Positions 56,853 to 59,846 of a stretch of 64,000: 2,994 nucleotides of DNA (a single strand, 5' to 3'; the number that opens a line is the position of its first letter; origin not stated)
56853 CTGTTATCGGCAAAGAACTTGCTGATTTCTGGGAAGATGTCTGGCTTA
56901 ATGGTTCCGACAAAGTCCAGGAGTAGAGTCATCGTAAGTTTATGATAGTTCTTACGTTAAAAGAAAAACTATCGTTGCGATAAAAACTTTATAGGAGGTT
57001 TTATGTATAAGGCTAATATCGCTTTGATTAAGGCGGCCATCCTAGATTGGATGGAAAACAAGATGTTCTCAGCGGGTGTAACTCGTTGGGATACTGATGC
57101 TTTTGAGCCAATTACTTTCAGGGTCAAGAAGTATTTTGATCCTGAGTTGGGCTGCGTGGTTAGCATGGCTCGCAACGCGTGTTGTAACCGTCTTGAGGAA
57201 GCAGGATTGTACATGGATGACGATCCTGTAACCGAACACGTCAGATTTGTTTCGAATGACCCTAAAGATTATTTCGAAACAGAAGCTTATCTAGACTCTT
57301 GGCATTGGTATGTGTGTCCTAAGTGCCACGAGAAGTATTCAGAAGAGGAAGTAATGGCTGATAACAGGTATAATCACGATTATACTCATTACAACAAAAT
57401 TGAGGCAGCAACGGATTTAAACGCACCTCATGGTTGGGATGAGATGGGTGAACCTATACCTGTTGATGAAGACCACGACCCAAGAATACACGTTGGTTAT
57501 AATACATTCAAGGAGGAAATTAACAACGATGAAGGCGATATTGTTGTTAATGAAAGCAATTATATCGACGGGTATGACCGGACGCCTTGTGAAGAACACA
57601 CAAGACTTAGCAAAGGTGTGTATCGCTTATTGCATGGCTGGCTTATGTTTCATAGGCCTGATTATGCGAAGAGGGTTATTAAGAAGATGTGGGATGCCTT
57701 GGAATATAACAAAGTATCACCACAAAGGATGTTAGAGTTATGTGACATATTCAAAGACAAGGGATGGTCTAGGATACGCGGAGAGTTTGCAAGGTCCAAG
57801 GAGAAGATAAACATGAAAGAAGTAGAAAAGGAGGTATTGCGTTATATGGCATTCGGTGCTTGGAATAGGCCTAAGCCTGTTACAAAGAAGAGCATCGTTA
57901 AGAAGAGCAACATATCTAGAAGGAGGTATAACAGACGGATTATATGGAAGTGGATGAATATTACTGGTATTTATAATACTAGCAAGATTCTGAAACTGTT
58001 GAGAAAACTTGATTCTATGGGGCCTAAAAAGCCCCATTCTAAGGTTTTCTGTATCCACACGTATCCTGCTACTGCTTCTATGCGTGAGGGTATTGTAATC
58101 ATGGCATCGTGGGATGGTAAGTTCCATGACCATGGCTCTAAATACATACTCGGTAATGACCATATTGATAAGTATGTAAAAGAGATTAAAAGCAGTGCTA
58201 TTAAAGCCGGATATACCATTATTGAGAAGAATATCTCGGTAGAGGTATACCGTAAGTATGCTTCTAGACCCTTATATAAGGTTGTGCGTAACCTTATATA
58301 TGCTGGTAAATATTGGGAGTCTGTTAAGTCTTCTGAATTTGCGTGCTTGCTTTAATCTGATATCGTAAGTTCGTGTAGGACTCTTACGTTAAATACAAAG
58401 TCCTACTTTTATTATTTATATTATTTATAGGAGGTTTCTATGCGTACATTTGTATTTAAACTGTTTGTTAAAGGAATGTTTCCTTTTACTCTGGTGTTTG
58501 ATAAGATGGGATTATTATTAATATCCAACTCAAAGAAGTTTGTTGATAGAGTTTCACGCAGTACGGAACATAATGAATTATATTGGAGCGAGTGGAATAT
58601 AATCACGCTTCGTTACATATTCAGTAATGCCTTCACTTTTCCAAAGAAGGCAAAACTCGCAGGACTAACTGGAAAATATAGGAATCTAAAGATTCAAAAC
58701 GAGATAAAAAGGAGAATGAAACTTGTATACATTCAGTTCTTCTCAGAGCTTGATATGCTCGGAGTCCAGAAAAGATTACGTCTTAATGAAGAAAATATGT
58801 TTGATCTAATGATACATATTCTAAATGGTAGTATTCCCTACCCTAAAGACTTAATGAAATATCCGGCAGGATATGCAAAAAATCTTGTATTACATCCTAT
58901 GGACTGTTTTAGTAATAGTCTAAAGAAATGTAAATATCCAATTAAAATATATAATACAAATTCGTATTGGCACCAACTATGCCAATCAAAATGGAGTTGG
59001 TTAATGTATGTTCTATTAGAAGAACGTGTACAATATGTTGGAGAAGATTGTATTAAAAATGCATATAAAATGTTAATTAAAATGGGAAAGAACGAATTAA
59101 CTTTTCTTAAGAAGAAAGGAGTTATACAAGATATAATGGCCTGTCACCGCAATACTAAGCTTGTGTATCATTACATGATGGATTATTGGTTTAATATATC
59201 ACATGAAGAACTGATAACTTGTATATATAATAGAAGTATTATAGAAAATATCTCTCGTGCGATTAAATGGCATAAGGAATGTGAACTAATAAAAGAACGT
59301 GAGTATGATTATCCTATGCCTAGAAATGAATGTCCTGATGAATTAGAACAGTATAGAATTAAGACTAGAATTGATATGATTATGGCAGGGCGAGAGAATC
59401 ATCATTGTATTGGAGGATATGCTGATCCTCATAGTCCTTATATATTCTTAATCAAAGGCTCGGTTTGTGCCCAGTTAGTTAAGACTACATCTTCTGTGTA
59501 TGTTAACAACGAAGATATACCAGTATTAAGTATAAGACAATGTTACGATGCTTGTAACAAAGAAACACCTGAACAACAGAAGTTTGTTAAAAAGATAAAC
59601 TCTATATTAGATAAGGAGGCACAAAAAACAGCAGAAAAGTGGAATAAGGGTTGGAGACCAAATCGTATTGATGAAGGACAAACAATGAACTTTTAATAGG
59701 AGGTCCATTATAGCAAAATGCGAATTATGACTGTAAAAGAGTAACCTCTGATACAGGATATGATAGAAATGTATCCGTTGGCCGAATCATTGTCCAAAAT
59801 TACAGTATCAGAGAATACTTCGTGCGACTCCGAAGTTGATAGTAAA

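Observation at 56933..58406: Repeated, covarying H-type pseudoknot in early-gene leaders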

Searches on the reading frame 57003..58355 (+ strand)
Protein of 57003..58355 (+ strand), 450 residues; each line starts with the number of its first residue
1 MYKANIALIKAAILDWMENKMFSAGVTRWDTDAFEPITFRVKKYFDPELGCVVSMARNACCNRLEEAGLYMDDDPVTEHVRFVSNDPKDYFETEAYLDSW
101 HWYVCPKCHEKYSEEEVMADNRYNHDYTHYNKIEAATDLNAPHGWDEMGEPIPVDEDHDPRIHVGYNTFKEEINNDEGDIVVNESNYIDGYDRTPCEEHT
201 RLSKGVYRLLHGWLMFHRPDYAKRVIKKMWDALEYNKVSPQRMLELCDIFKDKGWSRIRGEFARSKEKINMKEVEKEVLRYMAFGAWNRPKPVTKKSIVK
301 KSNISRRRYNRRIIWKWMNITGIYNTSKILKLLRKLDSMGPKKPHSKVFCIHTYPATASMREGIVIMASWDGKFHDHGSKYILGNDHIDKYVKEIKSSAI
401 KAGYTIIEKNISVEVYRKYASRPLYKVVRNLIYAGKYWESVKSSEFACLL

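Call 9: search_protein_families(library=pfam, proteins=[window:57003-58355:+], max_evalue=0.01)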
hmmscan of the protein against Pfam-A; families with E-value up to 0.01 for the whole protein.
window:57003-58355:+ (450 aa): 0 families

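Call 14: find_related_loci(query=window:57003-58355:+, collection=viral_contigs, flank=3000)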
Query window:57003-58355:+ (450 aa) in viral_contigs; peptide patterns used: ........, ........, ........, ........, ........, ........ (x = any residue, [..] = any of these).
19 stretches matched a pattern, but none encodes a relative of the query by tblastn (E <= 1e-3).

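Call 16: find_homologous_proteins(query=window:57003-58355:+)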
Query window:57003-58355:+ (450 aa): 1 proteins with E <= 0.001 among 2303 candidates. Only proteins of 247 to 788 residues were searched: fused or split forms outside these lengths cannot appear, so this answer is no evidence that the protein stands alone or is whole; lengths 'longer' or 'shorter' looks for them.
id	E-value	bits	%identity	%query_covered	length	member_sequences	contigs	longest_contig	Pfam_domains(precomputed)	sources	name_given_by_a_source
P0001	0.0e+0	1066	100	100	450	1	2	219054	-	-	-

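Call 61: find_encoding_contigs(protein=P0001, flank=6000, max_places=10)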
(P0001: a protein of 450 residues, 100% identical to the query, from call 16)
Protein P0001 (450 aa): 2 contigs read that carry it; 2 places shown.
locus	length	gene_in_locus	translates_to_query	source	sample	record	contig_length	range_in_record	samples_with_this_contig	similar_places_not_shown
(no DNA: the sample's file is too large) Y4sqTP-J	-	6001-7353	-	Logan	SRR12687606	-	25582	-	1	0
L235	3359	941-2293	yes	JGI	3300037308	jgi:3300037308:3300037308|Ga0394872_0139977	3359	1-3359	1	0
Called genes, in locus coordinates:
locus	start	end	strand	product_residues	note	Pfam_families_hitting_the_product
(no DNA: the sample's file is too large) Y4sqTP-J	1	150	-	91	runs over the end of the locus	?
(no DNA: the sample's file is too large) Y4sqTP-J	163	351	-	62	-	-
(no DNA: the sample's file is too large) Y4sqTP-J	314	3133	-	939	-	PF17975:RNR_Alpha (weak), PF21995:RNR-II_ins_dom (faint), PF02867:Ribonuc_red_lgC (faint)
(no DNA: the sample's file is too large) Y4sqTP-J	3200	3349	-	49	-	-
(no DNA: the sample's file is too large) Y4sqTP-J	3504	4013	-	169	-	-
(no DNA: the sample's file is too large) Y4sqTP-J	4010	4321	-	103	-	-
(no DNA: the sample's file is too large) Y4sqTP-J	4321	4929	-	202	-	-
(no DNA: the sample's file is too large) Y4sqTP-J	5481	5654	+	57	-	-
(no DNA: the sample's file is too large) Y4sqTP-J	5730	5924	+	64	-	-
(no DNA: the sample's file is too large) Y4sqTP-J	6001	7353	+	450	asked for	-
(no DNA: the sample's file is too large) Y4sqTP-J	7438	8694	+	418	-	-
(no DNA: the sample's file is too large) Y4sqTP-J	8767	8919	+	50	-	-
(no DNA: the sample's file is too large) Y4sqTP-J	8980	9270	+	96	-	-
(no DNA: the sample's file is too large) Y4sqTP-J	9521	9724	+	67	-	-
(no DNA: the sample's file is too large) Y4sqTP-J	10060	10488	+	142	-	-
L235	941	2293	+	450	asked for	-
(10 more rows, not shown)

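Call 71: search_protein_families(library=phrogs, proteins=[window:57003-58355:+], max_evalue=0.01)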
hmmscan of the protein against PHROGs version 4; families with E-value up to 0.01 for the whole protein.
window:57003-58355:+ (450 aa): 0 families

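Call 81: search_protein_representatives(alignment_id=A4)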
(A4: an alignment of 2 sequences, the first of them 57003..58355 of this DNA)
Query: 2 sequences, 480 profile positions. Proteins with E-value up to 0.001 (for the whole library): 15; up to 1e-10: 5; up to 1e-30: 2. The best 15 are listed.
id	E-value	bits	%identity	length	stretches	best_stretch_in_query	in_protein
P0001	1.9e-256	867.7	-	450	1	1-480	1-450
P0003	4.6e-169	579.6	-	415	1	1-477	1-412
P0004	4.4e-20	88.3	-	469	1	35-479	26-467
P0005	3.7e-18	82.0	-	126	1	372-480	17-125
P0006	1.1e-11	60.6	-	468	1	24-473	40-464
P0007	8.8e-09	51.1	-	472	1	125-287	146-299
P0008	4.8e-07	45.3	-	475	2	35-295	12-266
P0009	9.7e-07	44.3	-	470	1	295-479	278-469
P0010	1.1e-06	44.2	-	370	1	38-293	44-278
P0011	3.1e-06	42.7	-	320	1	171-333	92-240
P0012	5.1e-06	42.0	-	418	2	168-472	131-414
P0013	3.6e-05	39.1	-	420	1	123-241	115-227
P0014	4.5e-05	38.8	-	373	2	70-151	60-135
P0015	3.8e-04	35.8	-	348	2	54-231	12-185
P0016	5.9e-04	35.1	-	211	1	167-336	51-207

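Call 82: find_encoding_contigs(protein=P0004, flank=3000, max_places=4)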
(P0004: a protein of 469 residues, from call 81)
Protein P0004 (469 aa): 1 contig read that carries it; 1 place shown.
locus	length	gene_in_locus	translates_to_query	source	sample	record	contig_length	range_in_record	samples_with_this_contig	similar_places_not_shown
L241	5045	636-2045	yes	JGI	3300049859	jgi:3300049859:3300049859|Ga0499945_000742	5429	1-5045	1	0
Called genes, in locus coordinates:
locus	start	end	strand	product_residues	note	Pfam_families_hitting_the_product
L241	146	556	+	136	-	-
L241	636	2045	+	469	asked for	-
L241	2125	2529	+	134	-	-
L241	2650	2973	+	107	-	-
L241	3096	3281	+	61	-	-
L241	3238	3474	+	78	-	-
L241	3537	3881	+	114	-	-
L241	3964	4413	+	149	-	-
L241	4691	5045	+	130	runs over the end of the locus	-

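Call 83: find_encoding_contigs(protein=P0006, flank=3000, max_places=4)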
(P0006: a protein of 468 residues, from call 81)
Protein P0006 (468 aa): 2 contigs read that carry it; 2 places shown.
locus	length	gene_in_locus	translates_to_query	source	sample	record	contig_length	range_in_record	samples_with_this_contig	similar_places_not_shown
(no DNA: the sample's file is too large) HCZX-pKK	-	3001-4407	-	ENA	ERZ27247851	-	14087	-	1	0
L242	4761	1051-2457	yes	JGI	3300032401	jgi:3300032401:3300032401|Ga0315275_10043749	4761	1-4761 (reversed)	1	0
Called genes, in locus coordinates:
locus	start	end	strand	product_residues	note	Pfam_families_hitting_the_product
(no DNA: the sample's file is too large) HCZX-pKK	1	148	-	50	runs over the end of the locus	-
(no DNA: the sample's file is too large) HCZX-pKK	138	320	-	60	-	-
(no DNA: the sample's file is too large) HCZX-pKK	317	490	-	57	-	-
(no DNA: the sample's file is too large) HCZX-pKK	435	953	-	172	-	-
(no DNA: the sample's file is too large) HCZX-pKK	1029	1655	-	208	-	-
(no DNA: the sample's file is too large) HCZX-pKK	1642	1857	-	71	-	-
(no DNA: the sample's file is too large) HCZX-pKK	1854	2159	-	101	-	-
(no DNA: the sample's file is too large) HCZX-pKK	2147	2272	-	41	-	-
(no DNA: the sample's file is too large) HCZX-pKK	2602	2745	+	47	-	-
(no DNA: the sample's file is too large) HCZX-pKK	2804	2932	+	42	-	-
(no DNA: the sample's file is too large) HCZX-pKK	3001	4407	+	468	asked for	-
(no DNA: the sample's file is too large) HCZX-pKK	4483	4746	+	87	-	-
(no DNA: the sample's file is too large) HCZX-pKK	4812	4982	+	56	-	-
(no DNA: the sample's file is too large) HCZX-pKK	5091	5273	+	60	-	-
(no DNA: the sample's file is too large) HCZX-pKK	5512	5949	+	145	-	-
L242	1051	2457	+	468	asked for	-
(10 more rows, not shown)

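Call 86: find_encoding_contigs(protein=P0007, flank=4000, max_places=3)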
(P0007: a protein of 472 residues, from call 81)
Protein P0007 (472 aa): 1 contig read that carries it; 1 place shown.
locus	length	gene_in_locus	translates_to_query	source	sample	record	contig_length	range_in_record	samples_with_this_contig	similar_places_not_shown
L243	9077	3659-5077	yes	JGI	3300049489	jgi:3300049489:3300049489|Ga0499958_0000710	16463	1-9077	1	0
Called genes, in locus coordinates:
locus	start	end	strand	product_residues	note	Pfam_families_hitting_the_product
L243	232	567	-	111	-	-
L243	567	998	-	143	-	PF00011:HSP20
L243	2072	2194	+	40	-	-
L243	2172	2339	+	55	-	-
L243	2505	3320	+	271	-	-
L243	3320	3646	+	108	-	-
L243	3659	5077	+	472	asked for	-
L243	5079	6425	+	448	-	PF07728:AAA_5 (weak)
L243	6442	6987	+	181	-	-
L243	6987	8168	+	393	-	-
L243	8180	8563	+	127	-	-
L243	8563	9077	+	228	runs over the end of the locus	PF08902:DUF1848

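Call 87: find_encoding_contigs(protein=P0008, flank=4000, max_places=3)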
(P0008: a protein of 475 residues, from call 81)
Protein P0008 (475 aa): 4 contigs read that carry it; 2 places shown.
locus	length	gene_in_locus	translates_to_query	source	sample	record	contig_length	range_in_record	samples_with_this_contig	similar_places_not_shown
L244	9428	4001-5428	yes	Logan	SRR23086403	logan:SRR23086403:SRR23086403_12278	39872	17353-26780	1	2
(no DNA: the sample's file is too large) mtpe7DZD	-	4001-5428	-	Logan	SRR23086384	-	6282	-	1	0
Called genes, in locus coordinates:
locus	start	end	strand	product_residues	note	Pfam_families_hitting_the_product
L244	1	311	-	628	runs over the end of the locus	PF17975:RNR_Alpha (weak)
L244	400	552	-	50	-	-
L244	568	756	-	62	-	-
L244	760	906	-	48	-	-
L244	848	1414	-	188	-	-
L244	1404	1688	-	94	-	-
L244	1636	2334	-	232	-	-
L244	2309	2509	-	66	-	PF07068:Gp23 (weak)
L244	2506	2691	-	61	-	-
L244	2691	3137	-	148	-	-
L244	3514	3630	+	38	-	-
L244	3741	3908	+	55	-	-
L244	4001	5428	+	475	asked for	-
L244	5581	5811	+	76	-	-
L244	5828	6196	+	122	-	-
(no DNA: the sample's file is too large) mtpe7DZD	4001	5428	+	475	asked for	-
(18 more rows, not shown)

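Call 88: find_encoding_contigs(protein=P0009, flank=4000, max_places=3)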
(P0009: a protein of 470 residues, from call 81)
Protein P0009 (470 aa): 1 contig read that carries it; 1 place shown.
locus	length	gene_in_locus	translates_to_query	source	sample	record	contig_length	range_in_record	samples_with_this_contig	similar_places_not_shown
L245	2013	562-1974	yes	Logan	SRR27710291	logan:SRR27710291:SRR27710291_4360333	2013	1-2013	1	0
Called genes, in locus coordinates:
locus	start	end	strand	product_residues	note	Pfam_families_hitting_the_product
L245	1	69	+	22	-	?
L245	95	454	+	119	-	-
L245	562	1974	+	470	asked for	-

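Call 91: find_encoding_contigs(protein=P0005, flank=3000, max_places=3)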
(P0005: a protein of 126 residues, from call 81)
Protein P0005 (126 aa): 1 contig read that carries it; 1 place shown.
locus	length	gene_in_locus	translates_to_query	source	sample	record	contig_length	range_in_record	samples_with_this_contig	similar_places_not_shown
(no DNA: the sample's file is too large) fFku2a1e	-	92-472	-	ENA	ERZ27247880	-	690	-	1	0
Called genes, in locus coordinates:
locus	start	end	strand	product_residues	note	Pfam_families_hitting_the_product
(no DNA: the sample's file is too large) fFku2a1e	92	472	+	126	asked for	-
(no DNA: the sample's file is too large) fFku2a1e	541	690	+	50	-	?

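Call 92: find_encoding_contigs(protein=P0010, flank=3000, max_places=3)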
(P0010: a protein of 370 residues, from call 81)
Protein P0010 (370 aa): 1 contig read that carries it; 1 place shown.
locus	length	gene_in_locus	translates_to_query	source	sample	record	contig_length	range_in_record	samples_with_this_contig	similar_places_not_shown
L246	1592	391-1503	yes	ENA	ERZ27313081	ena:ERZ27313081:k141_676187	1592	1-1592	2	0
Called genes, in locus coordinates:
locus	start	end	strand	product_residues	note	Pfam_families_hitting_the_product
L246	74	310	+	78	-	-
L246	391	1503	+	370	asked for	-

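Call 93: find_encoding_contigs(protein=P0012, flank=3000, max_places=3)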
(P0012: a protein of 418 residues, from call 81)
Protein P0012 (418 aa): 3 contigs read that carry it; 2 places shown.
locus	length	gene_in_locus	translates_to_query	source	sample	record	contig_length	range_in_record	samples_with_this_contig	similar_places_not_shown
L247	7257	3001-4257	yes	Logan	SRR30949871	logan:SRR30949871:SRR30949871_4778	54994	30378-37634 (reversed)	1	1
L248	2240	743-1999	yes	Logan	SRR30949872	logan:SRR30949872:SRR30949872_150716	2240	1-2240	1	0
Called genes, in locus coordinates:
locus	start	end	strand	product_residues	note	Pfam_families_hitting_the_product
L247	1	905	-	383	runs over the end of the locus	PF08740:BCS1_N, PF05496:RuvB_N (weak), PF00004:AAA, PF13191:AAA_16 (weak), PF13238:AAA_18 (faint), PF20720:nSTAND3 (weak)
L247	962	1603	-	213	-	PF02945:Endonuclease_7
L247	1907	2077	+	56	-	-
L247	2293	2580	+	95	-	-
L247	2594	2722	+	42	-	-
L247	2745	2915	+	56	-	-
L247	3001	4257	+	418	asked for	-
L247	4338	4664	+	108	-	PF14216:DUF4326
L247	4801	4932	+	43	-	-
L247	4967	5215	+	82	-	-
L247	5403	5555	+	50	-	-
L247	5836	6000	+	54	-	-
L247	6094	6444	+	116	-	-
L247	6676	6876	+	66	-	-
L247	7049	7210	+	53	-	-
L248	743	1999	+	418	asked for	-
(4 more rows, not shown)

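Call 105: search_protein_families(library=pfam, alignment_id=A7, max_evalue=0.01)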
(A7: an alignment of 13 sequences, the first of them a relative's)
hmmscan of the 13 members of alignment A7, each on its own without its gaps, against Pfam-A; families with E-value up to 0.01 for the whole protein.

A. member 1, P0001 (450 aa): 0 families

B. families by the number of members that match (of 13 scanned): 0 families

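Call 106: search_solved_structures(query=A7, max_evalue=1)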
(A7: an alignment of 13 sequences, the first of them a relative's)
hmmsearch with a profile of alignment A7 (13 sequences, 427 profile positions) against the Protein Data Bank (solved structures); distinct sequences matched with E-value up to 1: 10.
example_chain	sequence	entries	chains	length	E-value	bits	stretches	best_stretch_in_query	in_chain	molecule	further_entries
1e8f_A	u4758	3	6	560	0.059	16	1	242-318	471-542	VANILLYL-ALCOHOL OXIDASE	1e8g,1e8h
1ahu_A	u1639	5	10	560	0.059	16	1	242-318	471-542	VANILLYL-ALCOHOL OXIDASE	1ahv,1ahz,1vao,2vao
5mxj_A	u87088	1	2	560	0.059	16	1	242-318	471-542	Vanillyl-alcohol oxidase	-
1w1k_A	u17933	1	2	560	0.059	16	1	242-318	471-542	VANILLYL-ALCOHOL OXIDASE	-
1dzn_A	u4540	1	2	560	0.059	16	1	242-318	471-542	VANILLYL-ALCOHOL OXIDASE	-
1qlt_A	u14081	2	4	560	0.059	16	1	242-318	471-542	VANILLYL-ALCOHOL OXIDASE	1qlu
1e0y_A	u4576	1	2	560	0.061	15.9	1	242-318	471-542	VANILLYL-ALCOHOL OXIDASE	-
1w1l_A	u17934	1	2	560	0.064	15.9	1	242-318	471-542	VANILLYL-ALCOHOL OXIDASE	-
1w1j_A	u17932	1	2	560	0.067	15.8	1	242-318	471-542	VANILLYL-ALCOHOL OXIDASE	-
8b6g_CE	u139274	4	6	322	0.074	15.7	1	208-318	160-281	NmrA domain-containing protein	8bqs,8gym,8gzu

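Call 112: predict_structure(alignment_id=A7)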
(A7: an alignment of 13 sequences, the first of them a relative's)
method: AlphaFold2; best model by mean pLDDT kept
length: 450 residues; sequences in the alignment: 13
mean_pLDDT: 53.4   pTM: 0.27
mean pLDDT of the five models: 53.4, 51.7, 48.9, 48.8, 47.1
residues with pLDDT >= 90: 2; 70-90: 126; 50-70: 70; < 50: 252
segments of 3 or more residues with pLDDT < 50: 1-36, 70-99, 121-145, 147-200, 265-311, 315-323, 335-345, 414-450
pLDDT, mean of each block of 10 residues (from residue 1): 38 40 26 50 70 76 66 36 43 40 75 74 36 33 43 42 32 42 37 36 65 62 85 82 81 62 46 36 32 32 36 48 51 48 59 73 78 74 82 88 81 50 44 42 33
secondary structure, 60 per line:
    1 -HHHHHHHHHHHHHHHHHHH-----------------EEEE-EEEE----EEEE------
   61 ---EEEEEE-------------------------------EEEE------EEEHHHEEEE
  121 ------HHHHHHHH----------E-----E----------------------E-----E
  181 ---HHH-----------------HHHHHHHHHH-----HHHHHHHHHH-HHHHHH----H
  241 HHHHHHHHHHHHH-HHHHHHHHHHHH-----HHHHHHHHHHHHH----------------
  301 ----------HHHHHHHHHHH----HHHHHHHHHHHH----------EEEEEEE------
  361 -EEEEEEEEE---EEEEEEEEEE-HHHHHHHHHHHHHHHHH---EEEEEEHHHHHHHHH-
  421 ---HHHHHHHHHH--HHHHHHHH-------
elements in order: H2-20 E38-41 E43-46 E51-54 E64-69 E101-104 E111-113 E117-120 H127-134 H204-213 H219-228 H230-235 H240-253 H255-266 H272-284 H311-321 H326-337 E348-354 E362-370 E374-383 H385-401 E405-410 H411-419 H424-433 H436-443

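Call 113: find_encoding_contigs(protein=P0013, flank=2500, max_places=4)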
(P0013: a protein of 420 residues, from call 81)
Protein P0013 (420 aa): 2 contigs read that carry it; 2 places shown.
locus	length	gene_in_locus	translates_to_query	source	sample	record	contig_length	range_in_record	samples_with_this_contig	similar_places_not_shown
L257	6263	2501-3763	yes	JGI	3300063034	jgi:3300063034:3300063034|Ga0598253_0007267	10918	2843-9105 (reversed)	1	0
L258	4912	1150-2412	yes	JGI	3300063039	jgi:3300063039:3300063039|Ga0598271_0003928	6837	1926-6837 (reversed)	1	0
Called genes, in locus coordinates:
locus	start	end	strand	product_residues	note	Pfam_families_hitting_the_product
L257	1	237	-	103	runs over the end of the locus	-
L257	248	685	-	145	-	PF00011:HSP20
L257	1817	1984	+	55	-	-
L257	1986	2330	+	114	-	-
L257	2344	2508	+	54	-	-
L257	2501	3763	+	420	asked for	-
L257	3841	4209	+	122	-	-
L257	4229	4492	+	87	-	-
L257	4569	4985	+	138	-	-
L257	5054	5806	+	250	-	-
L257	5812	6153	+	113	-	-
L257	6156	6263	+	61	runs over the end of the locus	-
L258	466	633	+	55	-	-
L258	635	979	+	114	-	-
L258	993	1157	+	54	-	-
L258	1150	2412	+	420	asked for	-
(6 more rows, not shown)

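Call 114: find_encoding_contigs(protein=P0011, flank=2500, max_places=4)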
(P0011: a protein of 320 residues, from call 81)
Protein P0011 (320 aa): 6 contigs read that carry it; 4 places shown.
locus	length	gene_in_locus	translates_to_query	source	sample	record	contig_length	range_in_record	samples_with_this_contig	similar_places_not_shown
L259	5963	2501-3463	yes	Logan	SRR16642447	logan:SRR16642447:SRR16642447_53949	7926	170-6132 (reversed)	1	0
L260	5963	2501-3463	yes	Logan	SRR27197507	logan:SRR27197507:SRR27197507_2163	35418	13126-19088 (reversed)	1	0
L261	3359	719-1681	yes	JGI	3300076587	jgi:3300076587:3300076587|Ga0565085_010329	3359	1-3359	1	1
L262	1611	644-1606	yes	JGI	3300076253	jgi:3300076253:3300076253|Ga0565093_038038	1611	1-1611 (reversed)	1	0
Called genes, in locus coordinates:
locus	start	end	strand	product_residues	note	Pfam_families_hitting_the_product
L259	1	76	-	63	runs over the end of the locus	-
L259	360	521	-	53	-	-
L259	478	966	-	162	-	-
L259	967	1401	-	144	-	-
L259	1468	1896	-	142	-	PF00011:HSP20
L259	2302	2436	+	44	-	-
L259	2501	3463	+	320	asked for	-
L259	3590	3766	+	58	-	-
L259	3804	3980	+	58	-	-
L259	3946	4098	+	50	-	-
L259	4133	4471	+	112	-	-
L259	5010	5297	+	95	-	-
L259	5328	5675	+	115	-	-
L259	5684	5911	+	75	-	-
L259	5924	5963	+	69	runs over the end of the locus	?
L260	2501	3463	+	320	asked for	-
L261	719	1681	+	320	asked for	-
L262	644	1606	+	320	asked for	-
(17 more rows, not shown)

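Call 117: search_dna_similar(query=P0004, collection=phages, mode=protein, max_evalue=0.001, max_rows=10)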
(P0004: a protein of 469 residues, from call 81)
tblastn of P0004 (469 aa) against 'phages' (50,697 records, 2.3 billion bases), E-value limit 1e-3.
No match.

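Call 118: search_dna_similar(query=P0006, collection=phages, mode=protein, max_evalue=0.001, max_rows=10)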
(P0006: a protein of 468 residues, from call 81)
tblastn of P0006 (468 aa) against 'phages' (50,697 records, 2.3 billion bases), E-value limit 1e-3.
No match.

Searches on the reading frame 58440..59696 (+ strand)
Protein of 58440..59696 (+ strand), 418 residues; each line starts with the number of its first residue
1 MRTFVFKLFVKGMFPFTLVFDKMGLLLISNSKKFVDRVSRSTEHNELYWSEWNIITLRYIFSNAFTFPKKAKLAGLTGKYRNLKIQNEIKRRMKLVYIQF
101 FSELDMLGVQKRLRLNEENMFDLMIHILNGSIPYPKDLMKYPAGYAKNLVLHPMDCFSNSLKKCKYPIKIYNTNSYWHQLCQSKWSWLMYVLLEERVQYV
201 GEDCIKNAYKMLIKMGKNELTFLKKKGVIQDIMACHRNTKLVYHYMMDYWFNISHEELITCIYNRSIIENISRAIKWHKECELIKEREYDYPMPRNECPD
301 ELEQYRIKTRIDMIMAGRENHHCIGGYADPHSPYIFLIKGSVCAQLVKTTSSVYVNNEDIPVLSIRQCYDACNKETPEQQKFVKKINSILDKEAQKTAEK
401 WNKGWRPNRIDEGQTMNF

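Call 9: search_protein_families(library=pfam, proteins=[window:58440-59696:+], max_evalue=0.01)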
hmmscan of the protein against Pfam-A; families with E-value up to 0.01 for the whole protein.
window:58440-59696:+ (418 aa): 1 family
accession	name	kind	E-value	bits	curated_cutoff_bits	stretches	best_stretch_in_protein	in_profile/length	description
PF14284.11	PcfJ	-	3.8e-05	24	25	1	307-381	71-145/147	PcfJ-like protein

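Call 20: find_related_loci(query=window:58440-59696:+, collection=viral_contigs, flank=4000)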
Query window:58440-59696:+ (418 aa) in viral_contigs; peptide patterns used: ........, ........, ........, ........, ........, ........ (x = any residue, [..] = any of these).
1 stretches matched a pattern; 1 encode a relative of the query (tblastn E <= 1e-3); 1 distinct loci.
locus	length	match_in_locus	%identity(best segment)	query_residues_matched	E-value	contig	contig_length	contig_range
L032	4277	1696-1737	79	395-408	3e-4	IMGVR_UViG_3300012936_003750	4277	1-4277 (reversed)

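Call 21: find_homologous_proteins(query=window:58440-59696:+)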
Query window:58440-59696:+ (418 aa): 1 proteins with E <= 0.001 among 1297 candidates. Only proteins of 229 to 732 residues were searched: fused or split forms outside these lengths cannot appear, so this answer is no evidence that the protein stands alone or is whole; lengths 'longer' or 'shorter' looks for them.
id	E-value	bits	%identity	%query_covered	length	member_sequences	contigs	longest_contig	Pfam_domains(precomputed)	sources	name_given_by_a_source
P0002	5.1e-290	980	100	100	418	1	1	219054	-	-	-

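Call 71: search_protein_families(library=phrogs, proteins=[window:58440-59696:+], max_evalue=0.01)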
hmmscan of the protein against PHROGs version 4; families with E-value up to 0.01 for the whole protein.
window:58440-59696:+ (418 aa): 0 families
